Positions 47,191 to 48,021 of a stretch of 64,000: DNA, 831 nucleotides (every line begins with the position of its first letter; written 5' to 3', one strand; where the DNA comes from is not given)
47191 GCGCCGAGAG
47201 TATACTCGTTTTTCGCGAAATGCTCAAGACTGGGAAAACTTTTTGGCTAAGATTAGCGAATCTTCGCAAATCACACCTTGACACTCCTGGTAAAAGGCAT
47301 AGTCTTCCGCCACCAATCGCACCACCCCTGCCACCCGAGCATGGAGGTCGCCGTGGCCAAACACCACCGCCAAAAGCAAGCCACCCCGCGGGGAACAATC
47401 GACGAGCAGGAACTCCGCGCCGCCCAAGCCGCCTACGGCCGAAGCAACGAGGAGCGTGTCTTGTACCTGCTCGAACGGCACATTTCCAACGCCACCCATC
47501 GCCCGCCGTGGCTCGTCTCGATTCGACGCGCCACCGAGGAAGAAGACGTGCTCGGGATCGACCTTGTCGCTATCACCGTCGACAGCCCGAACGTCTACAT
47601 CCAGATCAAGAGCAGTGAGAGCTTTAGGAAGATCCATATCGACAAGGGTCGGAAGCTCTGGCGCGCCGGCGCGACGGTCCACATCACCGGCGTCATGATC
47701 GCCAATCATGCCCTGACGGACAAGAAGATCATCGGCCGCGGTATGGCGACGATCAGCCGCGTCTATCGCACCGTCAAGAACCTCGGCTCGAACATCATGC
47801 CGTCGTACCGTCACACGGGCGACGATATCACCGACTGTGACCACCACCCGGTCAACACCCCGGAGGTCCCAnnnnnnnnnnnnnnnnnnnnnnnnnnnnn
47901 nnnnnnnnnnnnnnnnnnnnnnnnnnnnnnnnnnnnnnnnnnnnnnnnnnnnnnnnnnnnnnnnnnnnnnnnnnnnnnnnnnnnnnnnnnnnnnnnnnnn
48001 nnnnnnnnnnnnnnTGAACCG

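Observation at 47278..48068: High-GC cassette with a NERD-domain putative nuclease and an overlapping 48-aa TM peptide next to the atp promoter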

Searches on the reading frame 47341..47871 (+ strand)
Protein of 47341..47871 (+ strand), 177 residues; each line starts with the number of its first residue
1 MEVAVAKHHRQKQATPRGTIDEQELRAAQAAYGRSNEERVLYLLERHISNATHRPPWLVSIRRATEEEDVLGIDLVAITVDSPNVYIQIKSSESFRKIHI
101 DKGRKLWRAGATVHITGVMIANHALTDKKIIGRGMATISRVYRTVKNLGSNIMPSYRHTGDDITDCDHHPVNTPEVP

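Call 4: search_protein_families(library=pfam, proteins=[window:47341-47871:+], max_evalue=10)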
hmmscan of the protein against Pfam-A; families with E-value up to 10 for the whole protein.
window:47341-47871:+ (177 aa): 1 family
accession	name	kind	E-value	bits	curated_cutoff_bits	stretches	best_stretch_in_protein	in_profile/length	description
PF03114.23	BAR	-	0.27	11.3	28.5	1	7-38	155-188/234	BAR domain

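Call 5: search_protein_families(library=padloc, proteins=[window:47341-47871:+], max_evalue=10)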
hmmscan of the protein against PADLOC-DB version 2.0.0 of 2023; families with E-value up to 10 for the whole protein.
window:47341-47871:+ (177 aa): 0 families

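Call 6: search_protein_families(library=ncbifam, proteins=[window:47341-47871:+], max_evalue=10)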
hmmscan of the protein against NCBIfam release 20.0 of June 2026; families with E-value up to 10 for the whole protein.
window:47341-47871:+ (177 aa): 0 families

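Call 7: search_protein_families(library=phrogs, proteins=[window:47341-47871:+], max_evalue=10)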
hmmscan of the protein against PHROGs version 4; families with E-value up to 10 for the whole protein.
window:47341-47871:+ (177 aa): 1 family
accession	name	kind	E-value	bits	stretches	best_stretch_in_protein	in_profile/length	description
phrog_25547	-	unknown function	0.16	13.2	1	27-53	37-63/86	-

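Call 8: find_homologous_proteins(query=window:47341-47871:+, max_evalue=0.01)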
Query window:47341-47871:+ (177 aa): 1 proteins with E <= 0.01 among 50 candidates.
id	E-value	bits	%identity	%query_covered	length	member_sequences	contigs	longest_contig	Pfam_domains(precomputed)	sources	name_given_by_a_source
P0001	3.5e-113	393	100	100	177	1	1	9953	-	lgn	-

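Call 9: search_solved_structures(query=window:47341-47871:+, max_evalue=10)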
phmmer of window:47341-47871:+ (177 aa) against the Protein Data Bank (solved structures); distinct sequences matched with E-value up to 10: 0.

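Call 12: find_encoding_contigs(protein=P0001, flank=10000)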
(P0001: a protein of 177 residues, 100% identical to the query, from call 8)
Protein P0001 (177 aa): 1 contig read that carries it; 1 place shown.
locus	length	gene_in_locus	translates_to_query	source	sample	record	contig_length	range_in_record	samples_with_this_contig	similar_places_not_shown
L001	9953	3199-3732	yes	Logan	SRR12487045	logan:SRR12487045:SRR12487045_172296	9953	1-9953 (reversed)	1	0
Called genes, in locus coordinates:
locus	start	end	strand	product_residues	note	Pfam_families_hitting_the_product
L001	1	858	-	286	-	?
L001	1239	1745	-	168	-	PF00430:ATP-synt_B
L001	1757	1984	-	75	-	PF00137:ATP-synt_C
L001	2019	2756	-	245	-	PF00119:ATP-synt_A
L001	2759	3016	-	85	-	PF09527:ATPase_gene1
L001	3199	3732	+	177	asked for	-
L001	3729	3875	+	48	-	-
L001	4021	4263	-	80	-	-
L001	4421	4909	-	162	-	PF00293:NUDIX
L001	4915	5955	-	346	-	PF02646:RmuC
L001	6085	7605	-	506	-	-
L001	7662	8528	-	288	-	PF01026:TatD_DNase, PF04909:Amidohydro_2 (weak)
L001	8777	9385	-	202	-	PF02674:Colicin_V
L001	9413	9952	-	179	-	?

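Call 18: search_protein_representatives(protein=window:47341-47871:+)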
Query: 177 residues. Proteins with E-value up to 0.001 (for the whole library): 94; up to 1e-10: 8; up to 1e-30: 1. The best 94 are listed.
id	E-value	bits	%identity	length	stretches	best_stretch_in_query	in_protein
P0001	1.1e-113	392.8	100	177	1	1-177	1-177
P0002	8.4e-26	106.9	41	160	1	24-157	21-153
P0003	1.2e-18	83.6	40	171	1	26-154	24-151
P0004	3.0e-13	66.0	31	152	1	32-149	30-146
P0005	8.8e-13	64.5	35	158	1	29-153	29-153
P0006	1.5e-11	60.5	31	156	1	30-156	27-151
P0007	2.7e-11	59.7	32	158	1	25-159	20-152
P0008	1.0e-10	57.8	29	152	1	31-147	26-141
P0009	1.4e-10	57.3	33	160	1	30-144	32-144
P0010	8.5e-10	54.8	29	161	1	22-159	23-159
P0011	2.5e-09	53.3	34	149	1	21-128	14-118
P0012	1.9e-08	50.4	32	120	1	43-155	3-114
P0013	2.0e-08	50.3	37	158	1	9-141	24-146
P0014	3.8e-08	49.4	36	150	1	18-117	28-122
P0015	3.9e-08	49.4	30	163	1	35-157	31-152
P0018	4.7e-07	45.9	34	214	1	9-144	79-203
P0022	4.7e-06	42.6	38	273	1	25-123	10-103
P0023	6.3e-06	42.2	39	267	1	23-96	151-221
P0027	9.3e-06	41.7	28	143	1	31-154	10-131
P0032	2.3e-05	40.4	34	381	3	49-103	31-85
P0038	3.6e-05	39.8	44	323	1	26-94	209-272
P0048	6.8e-05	38.8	40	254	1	28-112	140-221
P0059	1.4e-04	37.8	41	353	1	19-102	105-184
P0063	1.9e-04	37.4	45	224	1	25-106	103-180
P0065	2.0e-04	37.3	41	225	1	27-105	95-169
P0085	6.1e-04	35.7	38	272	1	25-102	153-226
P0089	8.0e-04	35.4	43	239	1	22-105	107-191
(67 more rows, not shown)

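Call 20: search_protein_families(library=pfam, alignment_id=A1, max_evalue=0.1)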
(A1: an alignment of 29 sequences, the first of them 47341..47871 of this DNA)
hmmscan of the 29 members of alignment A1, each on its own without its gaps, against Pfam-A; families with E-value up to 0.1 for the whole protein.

A. member 1, window:47341-47871:+ (177 aa): 0 families

B. families by the number of members that match (of 29 scanned): 14 families
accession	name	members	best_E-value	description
PF14280.11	DUF4365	6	0.0018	Domain of unknown function (DUF4365)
PF09568.16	RE_MjaI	2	0.0049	MjaI restriction endonuclease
PF14091.12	DUF4269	2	0.037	Domain of unknown function (DUF4269)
PF08378.17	NERD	1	0.0071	Nuclease-related domain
PF05139.19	Erythro_esteras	1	0.01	Erythromycin esterase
PF08731.17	AFT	1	0.02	Transcription factor AFT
PF04471.18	Mrr_cat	1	0.042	Restriction endonuclease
PF19614.4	DUF6119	1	0.045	Family of unknown function (DUF6119)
PF00719.24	Pyrophosphatase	1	0.046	Inorganic pyrophosphatase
PF12134.13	PRP8_domainIV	1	0.073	PRP8 domain IV core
PF18083.6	PutA_N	1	0.08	Proline utilization A N-terminal domain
PF04683.19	Rpn13_ADRM1_Pru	1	0.082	Proteasome complex subunit Rpn13, Pru domain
PF13156.12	Mrr_cat_2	1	0.09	Restriction endonuclease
PF16771.11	RTT107_BRCT_6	1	0.095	Regulator of Ty1 transposition protein 107 BRCT domain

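Call 21: search_solved_structures(query=A1, max_evalue=10, show_alignments=3)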
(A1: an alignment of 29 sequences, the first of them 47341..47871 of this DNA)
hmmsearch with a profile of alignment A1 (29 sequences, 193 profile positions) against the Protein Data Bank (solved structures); distinct sequences matched with E-value up to 10: 2.
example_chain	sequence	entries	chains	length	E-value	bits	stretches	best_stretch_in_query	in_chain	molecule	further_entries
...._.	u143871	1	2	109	4.6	10.3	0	109-141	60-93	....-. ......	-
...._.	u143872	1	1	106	5.2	10.1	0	10-46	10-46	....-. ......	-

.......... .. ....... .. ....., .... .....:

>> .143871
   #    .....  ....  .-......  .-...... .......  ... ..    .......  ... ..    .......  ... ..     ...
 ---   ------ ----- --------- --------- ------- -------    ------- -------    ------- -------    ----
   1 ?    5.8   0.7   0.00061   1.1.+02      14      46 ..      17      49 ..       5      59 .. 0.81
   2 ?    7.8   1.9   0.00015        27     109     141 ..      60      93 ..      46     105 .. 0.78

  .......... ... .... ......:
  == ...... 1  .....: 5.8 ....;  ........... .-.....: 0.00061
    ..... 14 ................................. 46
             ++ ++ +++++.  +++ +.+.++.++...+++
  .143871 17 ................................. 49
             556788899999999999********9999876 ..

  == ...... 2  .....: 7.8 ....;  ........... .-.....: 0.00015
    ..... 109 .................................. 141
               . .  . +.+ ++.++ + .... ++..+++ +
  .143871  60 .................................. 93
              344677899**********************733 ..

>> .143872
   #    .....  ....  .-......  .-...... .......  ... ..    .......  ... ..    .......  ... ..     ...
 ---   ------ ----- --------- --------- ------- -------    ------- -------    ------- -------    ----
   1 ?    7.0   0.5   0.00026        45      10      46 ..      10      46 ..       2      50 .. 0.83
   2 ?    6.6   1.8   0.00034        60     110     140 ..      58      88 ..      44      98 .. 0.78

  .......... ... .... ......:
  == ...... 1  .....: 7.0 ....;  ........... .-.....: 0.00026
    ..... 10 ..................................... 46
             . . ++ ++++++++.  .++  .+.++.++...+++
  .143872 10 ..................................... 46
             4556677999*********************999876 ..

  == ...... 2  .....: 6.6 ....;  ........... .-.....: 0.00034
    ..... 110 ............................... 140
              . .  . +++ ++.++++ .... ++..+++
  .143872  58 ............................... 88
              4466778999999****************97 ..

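Call 23: find_homologous_proteins(query=A1, max_evalue=0.001)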
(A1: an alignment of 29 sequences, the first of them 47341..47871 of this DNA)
Query A1 (29 sequences) (177 aa, profile of the alignment): 3 proteins with E <= 0.001 among 5633 candidates.
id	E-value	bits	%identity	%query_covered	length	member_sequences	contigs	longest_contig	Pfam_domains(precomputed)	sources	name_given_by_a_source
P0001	2.7e-45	173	100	100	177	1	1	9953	-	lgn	-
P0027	1.8e-39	154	29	67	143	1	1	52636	-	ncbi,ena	-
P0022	1.1e-35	141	37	61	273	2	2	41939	-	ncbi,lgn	-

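Call 25: find_encoding_contigs(protein=P0027, flank=6000, max_places=3)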
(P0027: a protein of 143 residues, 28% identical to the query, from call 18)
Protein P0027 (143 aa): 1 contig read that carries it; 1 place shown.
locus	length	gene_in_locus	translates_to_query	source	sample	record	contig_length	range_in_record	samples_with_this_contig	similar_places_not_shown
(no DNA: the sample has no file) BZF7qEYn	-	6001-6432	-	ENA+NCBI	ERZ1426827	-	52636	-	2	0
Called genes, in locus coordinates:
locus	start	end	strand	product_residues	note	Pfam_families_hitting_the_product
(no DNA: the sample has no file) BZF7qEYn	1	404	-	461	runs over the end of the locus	PF02874:ATP-synt_ab_N, PF00006:ATP-synt_ab, PF22919:ATP-synt_VA_C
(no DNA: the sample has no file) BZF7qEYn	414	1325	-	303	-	PF00231:ATP-synt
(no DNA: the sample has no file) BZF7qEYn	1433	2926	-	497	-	PF02874:ATP-synt_ab_N, PF00006:ATP-synt_ab, PF00306:ATP-synt_ab_C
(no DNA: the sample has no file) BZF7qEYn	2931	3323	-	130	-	PF00213:OSCP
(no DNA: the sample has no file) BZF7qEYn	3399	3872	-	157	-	PF01966:HD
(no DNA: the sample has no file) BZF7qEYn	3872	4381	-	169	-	PF00430:ATP-synt_B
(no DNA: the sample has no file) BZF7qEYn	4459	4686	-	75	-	PF00137:ATP-synt_C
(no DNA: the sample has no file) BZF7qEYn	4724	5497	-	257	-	PF00119:ATP-synt_A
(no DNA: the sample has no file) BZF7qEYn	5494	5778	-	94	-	PF09527:ATPase_gene1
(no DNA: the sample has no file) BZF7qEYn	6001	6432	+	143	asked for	-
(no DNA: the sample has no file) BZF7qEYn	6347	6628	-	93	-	-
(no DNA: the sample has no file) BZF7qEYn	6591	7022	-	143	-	PF00293:NUDIX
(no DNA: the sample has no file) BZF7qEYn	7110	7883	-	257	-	-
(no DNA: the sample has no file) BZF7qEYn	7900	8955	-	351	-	PF02646:RmuC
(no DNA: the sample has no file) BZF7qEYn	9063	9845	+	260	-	-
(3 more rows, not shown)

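Call 26: find_encoding_contigs(protein=P0022, flank=6000, max_places=3)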
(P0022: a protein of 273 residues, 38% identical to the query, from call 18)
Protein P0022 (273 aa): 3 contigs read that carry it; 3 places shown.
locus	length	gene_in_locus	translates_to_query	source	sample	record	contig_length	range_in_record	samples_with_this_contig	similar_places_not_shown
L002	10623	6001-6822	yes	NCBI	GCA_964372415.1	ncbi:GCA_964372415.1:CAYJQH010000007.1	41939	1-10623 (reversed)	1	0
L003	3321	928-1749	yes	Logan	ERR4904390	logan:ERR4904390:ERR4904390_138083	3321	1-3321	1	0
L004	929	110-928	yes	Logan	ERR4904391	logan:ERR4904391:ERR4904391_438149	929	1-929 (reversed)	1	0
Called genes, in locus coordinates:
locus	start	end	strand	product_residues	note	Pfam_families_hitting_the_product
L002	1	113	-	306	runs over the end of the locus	PF00551:Formyl_trans_N, PF02911:Formyl_trans_C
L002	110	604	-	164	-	PF01327:Pep_deformylase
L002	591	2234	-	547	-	PF17764:PriA_3primeBD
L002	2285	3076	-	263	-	PF02900:LigB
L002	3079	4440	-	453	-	-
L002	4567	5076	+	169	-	PF00719:Pyrophosphatase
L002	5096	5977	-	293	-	-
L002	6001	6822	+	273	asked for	-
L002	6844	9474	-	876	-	PF02861:Clp_N, PF23569:NBD_SMAX1, PF00004:AAA, PF17871:AAA_lid_9, PF07724:AAA_2, PF00004:AAA, PF07728:AAA_5, PF10431:ClpB_D2-small, +6 more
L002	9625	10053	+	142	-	PF09997:DUF2238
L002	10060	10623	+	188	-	?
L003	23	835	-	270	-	-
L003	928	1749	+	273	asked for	-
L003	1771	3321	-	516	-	?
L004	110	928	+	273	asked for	?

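Call 27: find_encoding_contigs(protein=P0002, flank=6000, max_places=3)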
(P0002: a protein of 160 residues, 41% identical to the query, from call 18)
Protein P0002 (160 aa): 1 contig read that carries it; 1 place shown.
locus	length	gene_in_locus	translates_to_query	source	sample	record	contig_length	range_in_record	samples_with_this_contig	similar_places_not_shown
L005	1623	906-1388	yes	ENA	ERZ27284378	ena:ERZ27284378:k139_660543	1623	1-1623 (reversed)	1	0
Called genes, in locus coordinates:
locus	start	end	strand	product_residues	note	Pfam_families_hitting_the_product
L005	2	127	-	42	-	?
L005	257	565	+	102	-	-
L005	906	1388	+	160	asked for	-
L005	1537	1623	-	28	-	?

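Call 28: predict_structure(alignment_id=A1)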
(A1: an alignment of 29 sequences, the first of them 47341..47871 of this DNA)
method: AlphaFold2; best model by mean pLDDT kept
length: 177 residues; sequences in the alignment: 29
mean_pLDDT: 86.9   pTM: 0.76
mean pLDDT of the five models: 86.9, 86.9, 86.8, 86.4, 85.9
residues with pLDDT >= 90: 132; 70-90: 5; 50-70: 33; < 50: 7
segments of 3 or more residues with pLDDT < 50: none
pLDDT, mean of each block of 10 residues (from residue 1): 55 59 89 96 98 96 98 98 98 96 95 97 97 98 97 84 52 50
secondary structure, 60 per line:
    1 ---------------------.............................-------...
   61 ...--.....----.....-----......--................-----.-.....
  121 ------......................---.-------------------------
elements in order: H22-50 E58-63 H66-70 E75-79 E85-90 H93-108 E116-120 H127-148

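Call 32: fold_search(model_id=the predicted structure, library=pdb)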
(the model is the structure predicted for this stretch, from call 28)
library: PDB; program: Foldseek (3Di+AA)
matches with E <= 10: 198; with E <= 0.001: 0
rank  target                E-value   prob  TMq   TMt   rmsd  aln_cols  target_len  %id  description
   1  4dap                  4.4e-02  0.30  0.24  0.20   9.5       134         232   16  The structure of Escherichia coli SfsA (released 2013-08-14)
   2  3h4r                  9.8e-02  0.08  0.17  0.15  14.5       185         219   12  Crystal structure of E. coli RecE exonuclease (released 2009-05-26)
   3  9y1l_A                1.4e-01  0.51  0.28  0.32   6.2       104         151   17  Crystal Structure of Putative Restriction Endonuclease Domain-Containing Protein from Leptospirillum ferriphilum YSK (released 2025-09-10)
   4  3dnx                  1.4e-01  0.21  0.27  0.32  15.7       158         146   13  SPO1766 protein of unknown function from Silicibacter pomeroyi. (released 2008-09-02)
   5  8hmy_D                1.5e-01  0.28  0.25  0.31   9.7       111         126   13  Cryo-EM structure of the human pre-catalytic TSEN/pre-tRNA complex (released 2023-04-19)
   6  1f1z_A                1.6e-01  0.25  0.26  0.19   6.4       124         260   14  TNSA, a catalytic component of the TN7 transposition system (released 2000-06-28)
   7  6s48_B                1.8e-01  0.13  0.21  0.18  13.4       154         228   17  AvaII RESTRICTION ENDONUCLEASE IN COMPLEX WITH PARTIALLY CLEAVED dsDNA (released 2020-05-20)
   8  4qbn_A                1.9e-01  0.35  0.27  0.43   6.0       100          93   15  VRR_NUC domain (released 2014-09-10)
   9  6s48_A                2.4e-01  0.09  0.19  0.17  14.4       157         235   17  AvaII RESTRICTION ENDONUCLEASE IN COMPLEX WITH PARTIALLY CLEAVED dsDNA (released 2020-05-20)
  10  5tgx_A                3.5e-01  0.14  0.22  0.18  13.2       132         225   14  Restriction/modification system-Type II R-SwaI complexed with partially cleaved DNA (released 2016-12-21)
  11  6dec_F                3.5e-01  0.08  0.19  0.20  16.1       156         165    7  Crystal structure of Bos taurus Arp2/3 complex binding with C-terminus of Homo sapiens SPIN90 (released 2018-10-24)
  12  1t0f_B                4.3e-01  0.14  0.25  0.18   6.6       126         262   15  Crystal Structure of the TnsA/TnsC(504-555) complex (released 2004-11-09)
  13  7zrz_DP1              4.9e-01  0.14  0.23  0.33   6.7        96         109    9  Structure of the human tRNA splicing endonuclease defines substrate recognition (released 2023-05-17)
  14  8jti_C                4.9e-01  0.08  0.14  0.07  15.6        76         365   13  Cryo-EM structure of human 26S RP (Eb state) bound to K11/K48-branched ubiquitin (Ub) chain composed of four Ub. (released 2024-12-25)
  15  5tgq                  4.9e-01  0.08  0.22  0.18  14.5       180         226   12  Restriction-modification system Type II R.SwaI, DNA free (released 2016-12-21)
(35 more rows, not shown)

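Call 33: find_encoding_contigs(protein=P0003, flank=6000, max_places=2)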
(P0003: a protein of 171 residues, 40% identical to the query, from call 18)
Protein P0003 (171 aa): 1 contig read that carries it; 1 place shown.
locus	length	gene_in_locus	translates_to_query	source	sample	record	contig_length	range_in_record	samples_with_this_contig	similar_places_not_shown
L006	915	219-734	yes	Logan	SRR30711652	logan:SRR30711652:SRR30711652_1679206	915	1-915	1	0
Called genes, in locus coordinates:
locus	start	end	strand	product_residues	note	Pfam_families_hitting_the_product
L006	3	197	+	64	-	?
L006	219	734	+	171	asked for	-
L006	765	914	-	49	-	?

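Call 34: find_encoding_contigs(protein=P0004, flank=6000, max_places=2)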
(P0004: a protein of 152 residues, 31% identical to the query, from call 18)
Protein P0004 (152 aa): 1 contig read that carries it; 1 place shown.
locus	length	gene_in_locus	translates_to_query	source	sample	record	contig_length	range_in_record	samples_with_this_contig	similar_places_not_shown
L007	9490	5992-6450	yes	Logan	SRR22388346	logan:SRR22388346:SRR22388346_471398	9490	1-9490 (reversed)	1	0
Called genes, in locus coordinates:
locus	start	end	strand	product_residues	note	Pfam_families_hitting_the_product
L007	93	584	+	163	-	PF01243:PNPOx_N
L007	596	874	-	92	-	-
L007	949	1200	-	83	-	-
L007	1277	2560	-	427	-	PF05977:MFS_3, PF07690:MFS_1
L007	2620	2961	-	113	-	-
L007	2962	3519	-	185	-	-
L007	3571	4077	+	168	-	PF07884:VKOR (faint)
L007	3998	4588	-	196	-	PF01725:Ham1p_like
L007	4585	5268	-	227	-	PF01746:tRNA_m1G_MT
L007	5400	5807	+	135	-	-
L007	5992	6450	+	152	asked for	-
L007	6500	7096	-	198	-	PF01625:PMSR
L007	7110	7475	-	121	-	PF13083:KH_KhpA-B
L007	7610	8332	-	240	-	PF22935:RM44_endonuclase, PF14622:Ribonucleas_3_3, PF00636:Ribonuclease_3, PF00035:dsrm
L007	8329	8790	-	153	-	PF01029:NusB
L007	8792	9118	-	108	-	PF01783:Ribosomal_L32p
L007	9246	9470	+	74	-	-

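Call 47: find_related_loci(query=A2, collection=viral_contigs, flank=5000)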
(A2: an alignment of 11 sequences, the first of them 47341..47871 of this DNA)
Query A2 (177 aa) in viral_contigs; peptide patterns used: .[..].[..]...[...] (x = any residue, [..] = any of these).
44 stretches matched a pattern, but none encodes a relative of the query by tblastn (E <= 1e-3).
